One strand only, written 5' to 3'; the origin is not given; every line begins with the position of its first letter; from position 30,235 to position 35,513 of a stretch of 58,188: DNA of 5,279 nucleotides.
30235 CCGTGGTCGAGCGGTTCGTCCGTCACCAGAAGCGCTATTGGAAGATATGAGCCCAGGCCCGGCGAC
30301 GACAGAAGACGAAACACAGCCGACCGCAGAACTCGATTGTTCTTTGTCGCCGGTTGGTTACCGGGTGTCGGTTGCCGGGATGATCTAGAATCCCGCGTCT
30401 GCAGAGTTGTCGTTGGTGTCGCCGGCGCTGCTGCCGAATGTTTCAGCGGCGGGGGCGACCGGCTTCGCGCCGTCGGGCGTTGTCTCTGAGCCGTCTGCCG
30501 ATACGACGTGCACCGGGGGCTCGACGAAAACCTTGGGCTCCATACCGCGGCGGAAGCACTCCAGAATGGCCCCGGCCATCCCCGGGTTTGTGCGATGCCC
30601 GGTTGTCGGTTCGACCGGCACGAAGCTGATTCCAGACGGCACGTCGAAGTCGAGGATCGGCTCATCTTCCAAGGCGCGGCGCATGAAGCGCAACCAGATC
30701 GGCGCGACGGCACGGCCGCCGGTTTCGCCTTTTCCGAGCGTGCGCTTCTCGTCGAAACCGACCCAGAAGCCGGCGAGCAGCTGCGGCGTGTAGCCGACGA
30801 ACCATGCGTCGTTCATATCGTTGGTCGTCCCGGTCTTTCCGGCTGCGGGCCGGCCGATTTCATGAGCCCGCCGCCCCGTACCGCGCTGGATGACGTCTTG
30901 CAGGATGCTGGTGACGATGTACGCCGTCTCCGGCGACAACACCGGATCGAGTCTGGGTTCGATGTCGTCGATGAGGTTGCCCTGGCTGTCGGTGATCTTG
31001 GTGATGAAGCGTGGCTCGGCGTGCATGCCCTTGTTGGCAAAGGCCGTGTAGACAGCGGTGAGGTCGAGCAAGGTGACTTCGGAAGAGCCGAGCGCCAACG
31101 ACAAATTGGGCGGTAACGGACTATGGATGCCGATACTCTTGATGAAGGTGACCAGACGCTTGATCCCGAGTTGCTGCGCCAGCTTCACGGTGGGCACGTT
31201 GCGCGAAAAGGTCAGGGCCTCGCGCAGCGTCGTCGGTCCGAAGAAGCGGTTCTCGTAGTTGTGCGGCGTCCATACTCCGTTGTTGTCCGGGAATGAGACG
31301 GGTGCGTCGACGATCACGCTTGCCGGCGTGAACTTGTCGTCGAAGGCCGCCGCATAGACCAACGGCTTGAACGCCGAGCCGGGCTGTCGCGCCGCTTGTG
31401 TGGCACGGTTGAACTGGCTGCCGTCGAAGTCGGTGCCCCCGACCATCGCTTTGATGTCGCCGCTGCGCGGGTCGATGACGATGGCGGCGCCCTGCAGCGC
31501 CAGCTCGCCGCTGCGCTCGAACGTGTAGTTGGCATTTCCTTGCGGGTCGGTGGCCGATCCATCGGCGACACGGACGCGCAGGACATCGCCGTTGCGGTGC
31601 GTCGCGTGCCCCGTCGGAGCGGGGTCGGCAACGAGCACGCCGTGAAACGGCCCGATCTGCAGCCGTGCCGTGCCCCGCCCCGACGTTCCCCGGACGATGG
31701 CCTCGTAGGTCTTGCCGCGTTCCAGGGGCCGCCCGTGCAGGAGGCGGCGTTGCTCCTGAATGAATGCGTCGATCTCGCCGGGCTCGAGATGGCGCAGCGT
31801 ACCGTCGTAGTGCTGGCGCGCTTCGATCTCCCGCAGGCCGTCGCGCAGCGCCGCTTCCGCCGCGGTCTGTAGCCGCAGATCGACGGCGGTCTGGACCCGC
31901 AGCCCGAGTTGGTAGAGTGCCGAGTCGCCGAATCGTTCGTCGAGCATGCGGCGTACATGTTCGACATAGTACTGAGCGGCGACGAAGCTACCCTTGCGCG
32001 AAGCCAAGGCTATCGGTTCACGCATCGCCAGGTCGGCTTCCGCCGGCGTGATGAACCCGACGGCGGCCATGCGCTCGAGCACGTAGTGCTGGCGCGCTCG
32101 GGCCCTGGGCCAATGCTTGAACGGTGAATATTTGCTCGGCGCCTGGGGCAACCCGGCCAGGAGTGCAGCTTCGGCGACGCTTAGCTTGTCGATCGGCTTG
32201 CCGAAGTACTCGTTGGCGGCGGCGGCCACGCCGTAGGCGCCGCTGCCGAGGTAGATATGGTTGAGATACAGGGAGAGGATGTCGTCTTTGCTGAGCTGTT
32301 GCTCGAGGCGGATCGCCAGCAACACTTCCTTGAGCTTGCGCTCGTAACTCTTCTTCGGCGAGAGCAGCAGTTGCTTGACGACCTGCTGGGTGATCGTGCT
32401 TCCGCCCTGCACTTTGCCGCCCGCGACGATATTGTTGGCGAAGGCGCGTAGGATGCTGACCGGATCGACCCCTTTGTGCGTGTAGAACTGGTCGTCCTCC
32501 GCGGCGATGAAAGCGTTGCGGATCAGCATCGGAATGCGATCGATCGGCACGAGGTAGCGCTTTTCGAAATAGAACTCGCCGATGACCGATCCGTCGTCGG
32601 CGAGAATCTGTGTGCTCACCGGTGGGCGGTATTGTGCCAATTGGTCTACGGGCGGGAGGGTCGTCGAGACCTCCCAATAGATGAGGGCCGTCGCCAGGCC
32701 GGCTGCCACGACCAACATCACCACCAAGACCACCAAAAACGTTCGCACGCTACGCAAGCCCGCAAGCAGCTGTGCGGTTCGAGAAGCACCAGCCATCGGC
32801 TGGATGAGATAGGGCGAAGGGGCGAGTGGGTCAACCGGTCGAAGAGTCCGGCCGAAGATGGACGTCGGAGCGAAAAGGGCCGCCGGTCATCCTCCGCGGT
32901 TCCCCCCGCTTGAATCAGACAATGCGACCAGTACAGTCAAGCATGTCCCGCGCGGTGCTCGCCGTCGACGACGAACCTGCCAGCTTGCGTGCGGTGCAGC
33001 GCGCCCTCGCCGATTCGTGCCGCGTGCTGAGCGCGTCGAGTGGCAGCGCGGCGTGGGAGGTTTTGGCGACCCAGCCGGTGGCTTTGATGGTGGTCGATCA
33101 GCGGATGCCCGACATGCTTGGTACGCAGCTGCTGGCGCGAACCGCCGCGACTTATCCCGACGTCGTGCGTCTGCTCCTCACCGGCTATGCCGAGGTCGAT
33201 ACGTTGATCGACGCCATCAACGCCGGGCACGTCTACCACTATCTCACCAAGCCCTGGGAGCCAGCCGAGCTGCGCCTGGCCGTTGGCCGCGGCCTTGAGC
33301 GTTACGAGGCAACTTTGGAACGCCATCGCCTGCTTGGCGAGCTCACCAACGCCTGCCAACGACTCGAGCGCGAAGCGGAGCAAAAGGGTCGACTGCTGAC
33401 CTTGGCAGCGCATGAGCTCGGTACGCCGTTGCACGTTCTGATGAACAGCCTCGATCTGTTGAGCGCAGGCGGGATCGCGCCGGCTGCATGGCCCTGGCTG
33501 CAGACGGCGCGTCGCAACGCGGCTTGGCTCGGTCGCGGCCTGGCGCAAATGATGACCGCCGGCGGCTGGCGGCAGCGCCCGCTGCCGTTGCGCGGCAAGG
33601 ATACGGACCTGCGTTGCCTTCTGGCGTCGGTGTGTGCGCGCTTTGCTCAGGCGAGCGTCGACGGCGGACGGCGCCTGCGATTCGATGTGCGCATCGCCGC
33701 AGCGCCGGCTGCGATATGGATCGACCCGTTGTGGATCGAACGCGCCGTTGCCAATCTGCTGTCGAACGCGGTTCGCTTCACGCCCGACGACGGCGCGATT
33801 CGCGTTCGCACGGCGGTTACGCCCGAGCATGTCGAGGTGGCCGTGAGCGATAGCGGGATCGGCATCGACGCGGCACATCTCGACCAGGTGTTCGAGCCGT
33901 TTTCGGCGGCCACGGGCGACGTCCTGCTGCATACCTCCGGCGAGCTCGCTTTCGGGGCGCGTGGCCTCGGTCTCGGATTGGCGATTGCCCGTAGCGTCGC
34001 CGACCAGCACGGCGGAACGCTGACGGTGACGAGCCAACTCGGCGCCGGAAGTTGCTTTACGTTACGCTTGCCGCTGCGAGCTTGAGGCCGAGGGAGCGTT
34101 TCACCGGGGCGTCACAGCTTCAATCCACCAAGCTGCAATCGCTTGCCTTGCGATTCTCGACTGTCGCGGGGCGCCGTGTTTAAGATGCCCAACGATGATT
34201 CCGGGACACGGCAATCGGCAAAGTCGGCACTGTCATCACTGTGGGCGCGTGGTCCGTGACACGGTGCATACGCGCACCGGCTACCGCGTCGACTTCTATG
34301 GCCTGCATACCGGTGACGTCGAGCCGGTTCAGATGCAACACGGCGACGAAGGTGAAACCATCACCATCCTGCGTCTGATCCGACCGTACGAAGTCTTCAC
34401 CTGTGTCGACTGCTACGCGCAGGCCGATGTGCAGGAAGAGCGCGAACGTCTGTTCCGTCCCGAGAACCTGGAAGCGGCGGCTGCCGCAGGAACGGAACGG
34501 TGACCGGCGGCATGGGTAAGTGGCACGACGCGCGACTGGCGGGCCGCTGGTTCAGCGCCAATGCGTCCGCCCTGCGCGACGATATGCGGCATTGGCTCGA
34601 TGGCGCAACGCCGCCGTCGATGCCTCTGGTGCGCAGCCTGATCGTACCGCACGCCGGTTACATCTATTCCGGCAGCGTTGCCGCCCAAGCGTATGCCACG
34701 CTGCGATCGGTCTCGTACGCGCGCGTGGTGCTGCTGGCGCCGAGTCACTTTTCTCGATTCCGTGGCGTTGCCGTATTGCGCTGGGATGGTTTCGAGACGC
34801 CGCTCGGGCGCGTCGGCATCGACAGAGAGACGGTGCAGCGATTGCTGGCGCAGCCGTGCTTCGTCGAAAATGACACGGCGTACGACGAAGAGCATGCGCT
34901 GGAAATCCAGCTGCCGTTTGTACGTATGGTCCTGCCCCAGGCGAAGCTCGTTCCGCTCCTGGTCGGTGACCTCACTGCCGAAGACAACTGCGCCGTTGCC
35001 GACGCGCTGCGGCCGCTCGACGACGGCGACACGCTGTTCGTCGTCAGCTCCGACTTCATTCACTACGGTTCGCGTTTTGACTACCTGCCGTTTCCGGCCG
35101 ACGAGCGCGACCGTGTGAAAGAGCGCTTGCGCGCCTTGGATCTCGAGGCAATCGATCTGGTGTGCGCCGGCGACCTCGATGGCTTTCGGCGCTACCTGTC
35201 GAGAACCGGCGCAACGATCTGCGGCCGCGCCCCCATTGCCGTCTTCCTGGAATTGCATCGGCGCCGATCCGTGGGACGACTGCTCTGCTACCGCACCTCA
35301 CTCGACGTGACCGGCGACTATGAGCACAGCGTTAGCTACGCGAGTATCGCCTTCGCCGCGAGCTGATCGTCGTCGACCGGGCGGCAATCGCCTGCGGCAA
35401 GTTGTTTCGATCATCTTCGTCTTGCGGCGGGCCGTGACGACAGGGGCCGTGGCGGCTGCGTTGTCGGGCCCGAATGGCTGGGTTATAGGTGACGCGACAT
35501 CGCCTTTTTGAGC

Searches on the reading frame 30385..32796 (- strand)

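Call 63: search_protein_families(library=pfam, proteins=[window:30385-32796:-], max_evalue=0.00001)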
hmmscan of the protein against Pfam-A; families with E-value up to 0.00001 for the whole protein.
window:30385-32796:- (803 aa): 2 families
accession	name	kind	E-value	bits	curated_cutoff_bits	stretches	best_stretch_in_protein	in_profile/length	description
PF00912.28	Transgly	-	9.7e-66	221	27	1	69-243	2-177/178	Transglycosylase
PF00905.27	Transpeptidase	-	2.3e-35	122.7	22.1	1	436-672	1-267/299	Penicillin binding protein transpeptidase domain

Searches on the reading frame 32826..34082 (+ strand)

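Call 63: search_protein_families(library=pfam, proteins=[window:32826-34082:+], max_evalue=0.00001)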
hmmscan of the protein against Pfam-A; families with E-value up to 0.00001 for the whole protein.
window:32826-34082:+ (419 aa): 2 families
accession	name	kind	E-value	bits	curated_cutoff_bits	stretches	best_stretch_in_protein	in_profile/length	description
PF02518.31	HATPase_c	-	2.5e-26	92.7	26.4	1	300-418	2-110/111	Histidine kinase-, DNA gyrase B-, and HSP90-like ATPase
PF00072.30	Response_reg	-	1.3e-18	67.7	30.2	1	44-153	1-110/111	Response regulator receiver domain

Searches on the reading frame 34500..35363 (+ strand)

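Call 63: search_protein_families(library=pfam, proteins=[window:34500-35363:+], max_evalue=0.00001)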
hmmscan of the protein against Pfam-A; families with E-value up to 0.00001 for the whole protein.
window:34500-35363:+ (288 aa): 1 family
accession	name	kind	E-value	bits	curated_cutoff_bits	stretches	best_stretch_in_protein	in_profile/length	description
PF01875.22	Memo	-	5.2e-65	219.8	27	1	11-283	2-268/269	Memo-like protein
